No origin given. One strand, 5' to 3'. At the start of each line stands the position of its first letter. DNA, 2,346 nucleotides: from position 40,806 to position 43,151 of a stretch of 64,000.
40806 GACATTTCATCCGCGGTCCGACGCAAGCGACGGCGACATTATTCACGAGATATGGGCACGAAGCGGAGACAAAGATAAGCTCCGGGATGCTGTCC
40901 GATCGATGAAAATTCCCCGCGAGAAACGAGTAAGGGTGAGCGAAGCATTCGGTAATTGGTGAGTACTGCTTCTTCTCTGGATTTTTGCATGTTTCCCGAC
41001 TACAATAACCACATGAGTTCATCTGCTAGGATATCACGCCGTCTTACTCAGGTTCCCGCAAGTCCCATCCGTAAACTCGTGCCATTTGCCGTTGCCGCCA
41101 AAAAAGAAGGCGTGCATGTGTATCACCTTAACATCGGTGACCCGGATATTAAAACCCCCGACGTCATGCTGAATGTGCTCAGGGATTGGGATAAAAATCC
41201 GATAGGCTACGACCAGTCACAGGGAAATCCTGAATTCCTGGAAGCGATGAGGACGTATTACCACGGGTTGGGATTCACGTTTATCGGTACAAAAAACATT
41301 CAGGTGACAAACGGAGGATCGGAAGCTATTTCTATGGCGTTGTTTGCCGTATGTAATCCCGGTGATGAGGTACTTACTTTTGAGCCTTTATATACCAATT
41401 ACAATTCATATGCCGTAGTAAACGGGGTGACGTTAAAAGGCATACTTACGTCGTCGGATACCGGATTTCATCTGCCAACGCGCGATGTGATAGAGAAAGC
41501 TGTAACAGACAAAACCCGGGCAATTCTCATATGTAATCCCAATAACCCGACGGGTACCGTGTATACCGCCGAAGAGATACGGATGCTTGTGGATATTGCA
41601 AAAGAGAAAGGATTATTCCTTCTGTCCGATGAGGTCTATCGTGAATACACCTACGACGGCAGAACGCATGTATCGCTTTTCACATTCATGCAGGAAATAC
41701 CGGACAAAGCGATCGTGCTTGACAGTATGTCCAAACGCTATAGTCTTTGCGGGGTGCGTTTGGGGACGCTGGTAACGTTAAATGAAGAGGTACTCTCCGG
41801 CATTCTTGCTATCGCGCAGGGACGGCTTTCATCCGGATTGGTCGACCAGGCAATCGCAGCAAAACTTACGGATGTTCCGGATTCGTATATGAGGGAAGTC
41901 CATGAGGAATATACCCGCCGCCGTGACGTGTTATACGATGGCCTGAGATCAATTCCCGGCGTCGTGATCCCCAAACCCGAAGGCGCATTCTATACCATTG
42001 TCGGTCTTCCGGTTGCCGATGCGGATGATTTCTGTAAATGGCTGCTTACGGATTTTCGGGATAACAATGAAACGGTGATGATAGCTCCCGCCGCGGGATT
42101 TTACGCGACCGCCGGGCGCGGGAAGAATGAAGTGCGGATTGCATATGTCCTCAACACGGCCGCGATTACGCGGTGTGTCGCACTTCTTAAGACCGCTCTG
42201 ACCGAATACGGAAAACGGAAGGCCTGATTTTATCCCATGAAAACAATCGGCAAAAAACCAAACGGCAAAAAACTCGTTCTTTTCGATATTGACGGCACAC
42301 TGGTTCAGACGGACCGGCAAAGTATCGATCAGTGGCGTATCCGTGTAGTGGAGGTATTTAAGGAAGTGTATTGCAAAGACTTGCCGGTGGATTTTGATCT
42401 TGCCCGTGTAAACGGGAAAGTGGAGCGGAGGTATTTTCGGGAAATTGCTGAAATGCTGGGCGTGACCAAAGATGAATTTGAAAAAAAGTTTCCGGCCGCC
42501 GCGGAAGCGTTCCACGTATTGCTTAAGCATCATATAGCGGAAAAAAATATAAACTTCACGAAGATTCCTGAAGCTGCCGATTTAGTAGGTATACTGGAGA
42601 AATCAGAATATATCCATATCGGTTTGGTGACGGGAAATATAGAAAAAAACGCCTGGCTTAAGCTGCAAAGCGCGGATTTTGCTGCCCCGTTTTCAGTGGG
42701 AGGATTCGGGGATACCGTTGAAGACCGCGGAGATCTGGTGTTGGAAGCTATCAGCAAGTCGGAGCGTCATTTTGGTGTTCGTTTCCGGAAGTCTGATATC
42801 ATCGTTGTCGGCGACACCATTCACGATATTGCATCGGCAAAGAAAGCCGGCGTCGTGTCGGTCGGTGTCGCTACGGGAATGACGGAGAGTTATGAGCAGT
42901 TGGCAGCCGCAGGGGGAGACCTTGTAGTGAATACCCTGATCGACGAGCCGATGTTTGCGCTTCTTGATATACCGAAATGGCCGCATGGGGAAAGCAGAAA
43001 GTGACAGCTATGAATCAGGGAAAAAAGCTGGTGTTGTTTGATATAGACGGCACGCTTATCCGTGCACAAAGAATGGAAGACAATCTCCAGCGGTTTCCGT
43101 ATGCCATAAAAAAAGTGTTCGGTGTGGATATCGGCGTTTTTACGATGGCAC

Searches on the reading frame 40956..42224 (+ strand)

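Call 62: search_protein_families(library=pfam, proteins=[window:40956-42224:+], max_evalue=0.00001)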
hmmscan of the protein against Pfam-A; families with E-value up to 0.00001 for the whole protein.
window:40956-42224:+ (423 aa): 3 families
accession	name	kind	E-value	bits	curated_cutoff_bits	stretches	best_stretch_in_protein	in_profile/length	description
PF00155.27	Aminotran_1_2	-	4.7e-54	184.4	19.7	1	57-406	5-356/361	Aminotransferase class I and II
PF01041.23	DegT_DnrJ_EryC1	-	2.8e-07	30.5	19.8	1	108-225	35-145/360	DegT/DnrJ/EryC1/StrS aminotransferase family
PF01053.26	Cys_Met_Meta_PP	-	8.2e-07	28.3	27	1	112-227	67-175/381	Cys/Met metabolism PLP-dependent enzyme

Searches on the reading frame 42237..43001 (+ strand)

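Call 62: search_protein_families(library=pfam, proteins=[window:42237-43001:+], max_evalue=0.00001)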
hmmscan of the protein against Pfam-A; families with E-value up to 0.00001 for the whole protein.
window:42237-43001:+ (255 aa): 4 families
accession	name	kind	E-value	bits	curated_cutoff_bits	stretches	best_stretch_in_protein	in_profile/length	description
PF13419.12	HAD_2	-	9.9e-16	58.8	23.8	1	14-211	1-178/178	Haloacid dehalogenase-like hydrolase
PF00702.32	Hydrolase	-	8.6e-15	56.1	26.4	1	12-205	2-191/191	haloacid dehalogenase-like hydrolase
PF13242.12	Hydrolase_like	-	3.3e-09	36.9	22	1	183-235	19-73/75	HAD-hyrolase-like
PF12710.13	HAD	-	3.2e-08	34.6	27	1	14-201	1-188/189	haloacid dehalogenase-like hydrolase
